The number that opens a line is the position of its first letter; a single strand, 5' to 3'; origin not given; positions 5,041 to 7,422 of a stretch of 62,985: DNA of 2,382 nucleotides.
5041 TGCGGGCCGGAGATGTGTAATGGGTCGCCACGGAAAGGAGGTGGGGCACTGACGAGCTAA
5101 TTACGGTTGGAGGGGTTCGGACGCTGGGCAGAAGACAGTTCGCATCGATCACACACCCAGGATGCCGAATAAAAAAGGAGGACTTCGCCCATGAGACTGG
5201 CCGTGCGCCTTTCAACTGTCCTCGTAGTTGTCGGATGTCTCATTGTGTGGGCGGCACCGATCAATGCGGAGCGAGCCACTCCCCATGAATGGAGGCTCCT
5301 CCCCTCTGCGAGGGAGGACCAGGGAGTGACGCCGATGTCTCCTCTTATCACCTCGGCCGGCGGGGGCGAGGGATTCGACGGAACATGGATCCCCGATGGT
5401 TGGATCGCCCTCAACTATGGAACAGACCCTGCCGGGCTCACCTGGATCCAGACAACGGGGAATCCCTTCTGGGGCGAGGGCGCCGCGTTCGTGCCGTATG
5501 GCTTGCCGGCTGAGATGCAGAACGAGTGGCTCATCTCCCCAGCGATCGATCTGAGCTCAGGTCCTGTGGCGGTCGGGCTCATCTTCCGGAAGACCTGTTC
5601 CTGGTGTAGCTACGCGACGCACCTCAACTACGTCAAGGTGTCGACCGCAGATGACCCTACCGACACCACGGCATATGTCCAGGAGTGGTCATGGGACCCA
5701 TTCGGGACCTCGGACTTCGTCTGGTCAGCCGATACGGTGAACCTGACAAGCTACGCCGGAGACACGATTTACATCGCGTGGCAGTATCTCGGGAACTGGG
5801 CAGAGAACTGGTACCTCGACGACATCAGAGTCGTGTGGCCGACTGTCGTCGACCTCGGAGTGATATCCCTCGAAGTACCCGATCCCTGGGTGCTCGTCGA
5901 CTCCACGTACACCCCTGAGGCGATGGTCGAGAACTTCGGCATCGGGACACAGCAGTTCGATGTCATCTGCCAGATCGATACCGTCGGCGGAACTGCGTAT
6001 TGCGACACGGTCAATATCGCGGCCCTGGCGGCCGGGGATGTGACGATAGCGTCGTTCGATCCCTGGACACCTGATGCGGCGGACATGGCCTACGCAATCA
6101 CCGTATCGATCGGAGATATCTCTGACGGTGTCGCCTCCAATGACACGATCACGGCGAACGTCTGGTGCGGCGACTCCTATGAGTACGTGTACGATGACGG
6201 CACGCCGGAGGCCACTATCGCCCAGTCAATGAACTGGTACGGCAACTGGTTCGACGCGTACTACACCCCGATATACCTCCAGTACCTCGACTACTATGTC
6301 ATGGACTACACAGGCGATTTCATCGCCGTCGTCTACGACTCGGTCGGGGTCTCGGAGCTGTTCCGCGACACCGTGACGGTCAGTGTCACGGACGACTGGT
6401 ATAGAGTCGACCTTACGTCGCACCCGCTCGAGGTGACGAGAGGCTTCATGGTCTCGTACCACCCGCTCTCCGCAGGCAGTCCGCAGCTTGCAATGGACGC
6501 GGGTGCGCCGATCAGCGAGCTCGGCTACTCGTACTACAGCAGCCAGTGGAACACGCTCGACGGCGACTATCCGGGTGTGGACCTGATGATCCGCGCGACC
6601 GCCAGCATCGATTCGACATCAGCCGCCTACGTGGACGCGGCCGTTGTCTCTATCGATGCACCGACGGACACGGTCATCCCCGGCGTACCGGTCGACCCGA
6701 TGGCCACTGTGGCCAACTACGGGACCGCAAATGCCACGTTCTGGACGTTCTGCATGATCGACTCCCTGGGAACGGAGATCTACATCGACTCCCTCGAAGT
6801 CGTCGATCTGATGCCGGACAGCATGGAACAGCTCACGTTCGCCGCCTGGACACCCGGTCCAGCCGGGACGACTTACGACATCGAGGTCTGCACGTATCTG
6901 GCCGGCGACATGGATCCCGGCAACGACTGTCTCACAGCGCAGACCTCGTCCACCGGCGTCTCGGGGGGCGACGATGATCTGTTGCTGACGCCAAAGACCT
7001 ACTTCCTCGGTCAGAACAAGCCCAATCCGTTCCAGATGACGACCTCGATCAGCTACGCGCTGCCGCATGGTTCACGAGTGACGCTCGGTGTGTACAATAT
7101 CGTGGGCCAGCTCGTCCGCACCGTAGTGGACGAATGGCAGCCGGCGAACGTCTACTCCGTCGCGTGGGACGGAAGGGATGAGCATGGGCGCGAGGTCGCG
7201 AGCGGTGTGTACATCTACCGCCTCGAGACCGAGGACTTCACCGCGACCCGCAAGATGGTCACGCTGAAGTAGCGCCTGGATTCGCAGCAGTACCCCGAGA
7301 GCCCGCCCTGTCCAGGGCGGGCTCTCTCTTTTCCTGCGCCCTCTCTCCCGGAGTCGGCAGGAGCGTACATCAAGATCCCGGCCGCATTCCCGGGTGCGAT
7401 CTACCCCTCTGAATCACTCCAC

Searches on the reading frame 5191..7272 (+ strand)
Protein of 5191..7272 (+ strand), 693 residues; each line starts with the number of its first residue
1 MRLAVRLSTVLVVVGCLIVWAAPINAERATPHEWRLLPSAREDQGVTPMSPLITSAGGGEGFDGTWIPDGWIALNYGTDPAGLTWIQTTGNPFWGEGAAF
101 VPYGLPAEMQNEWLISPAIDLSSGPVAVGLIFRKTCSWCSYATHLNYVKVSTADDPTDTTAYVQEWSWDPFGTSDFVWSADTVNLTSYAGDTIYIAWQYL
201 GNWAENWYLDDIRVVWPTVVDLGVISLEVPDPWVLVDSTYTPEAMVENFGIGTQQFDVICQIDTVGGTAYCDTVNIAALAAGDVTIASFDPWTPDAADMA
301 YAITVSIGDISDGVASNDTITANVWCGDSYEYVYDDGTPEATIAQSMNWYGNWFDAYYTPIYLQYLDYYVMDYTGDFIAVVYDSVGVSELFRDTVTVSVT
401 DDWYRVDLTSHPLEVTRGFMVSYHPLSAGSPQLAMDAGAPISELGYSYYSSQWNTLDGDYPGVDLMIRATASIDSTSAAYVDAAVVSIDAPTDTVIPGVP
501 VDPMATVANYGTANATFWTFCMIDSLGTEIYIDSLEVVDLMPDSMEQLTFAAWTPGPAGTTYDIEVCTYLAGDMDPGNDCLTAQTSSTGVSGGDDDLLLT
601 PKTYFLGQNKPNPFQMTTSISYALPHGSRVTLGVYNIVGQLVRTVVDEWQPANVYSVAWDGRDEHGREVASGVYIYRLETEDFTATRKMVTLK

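Call 36: search_protein_families(library=pfam, proteins=[window:5191-7272:+], max_evalue=0.00001)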
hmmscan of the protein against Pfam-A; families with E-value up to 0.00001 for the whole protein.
window:5191-7272:+ (693 aa): 1 family
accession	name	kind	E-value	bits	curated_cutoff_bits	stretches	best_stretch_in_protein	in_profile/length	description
PF13860.13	FlgD_ig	-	4.9e-09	36.5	27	1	617-679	11-74/79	FlgD Ig-like domain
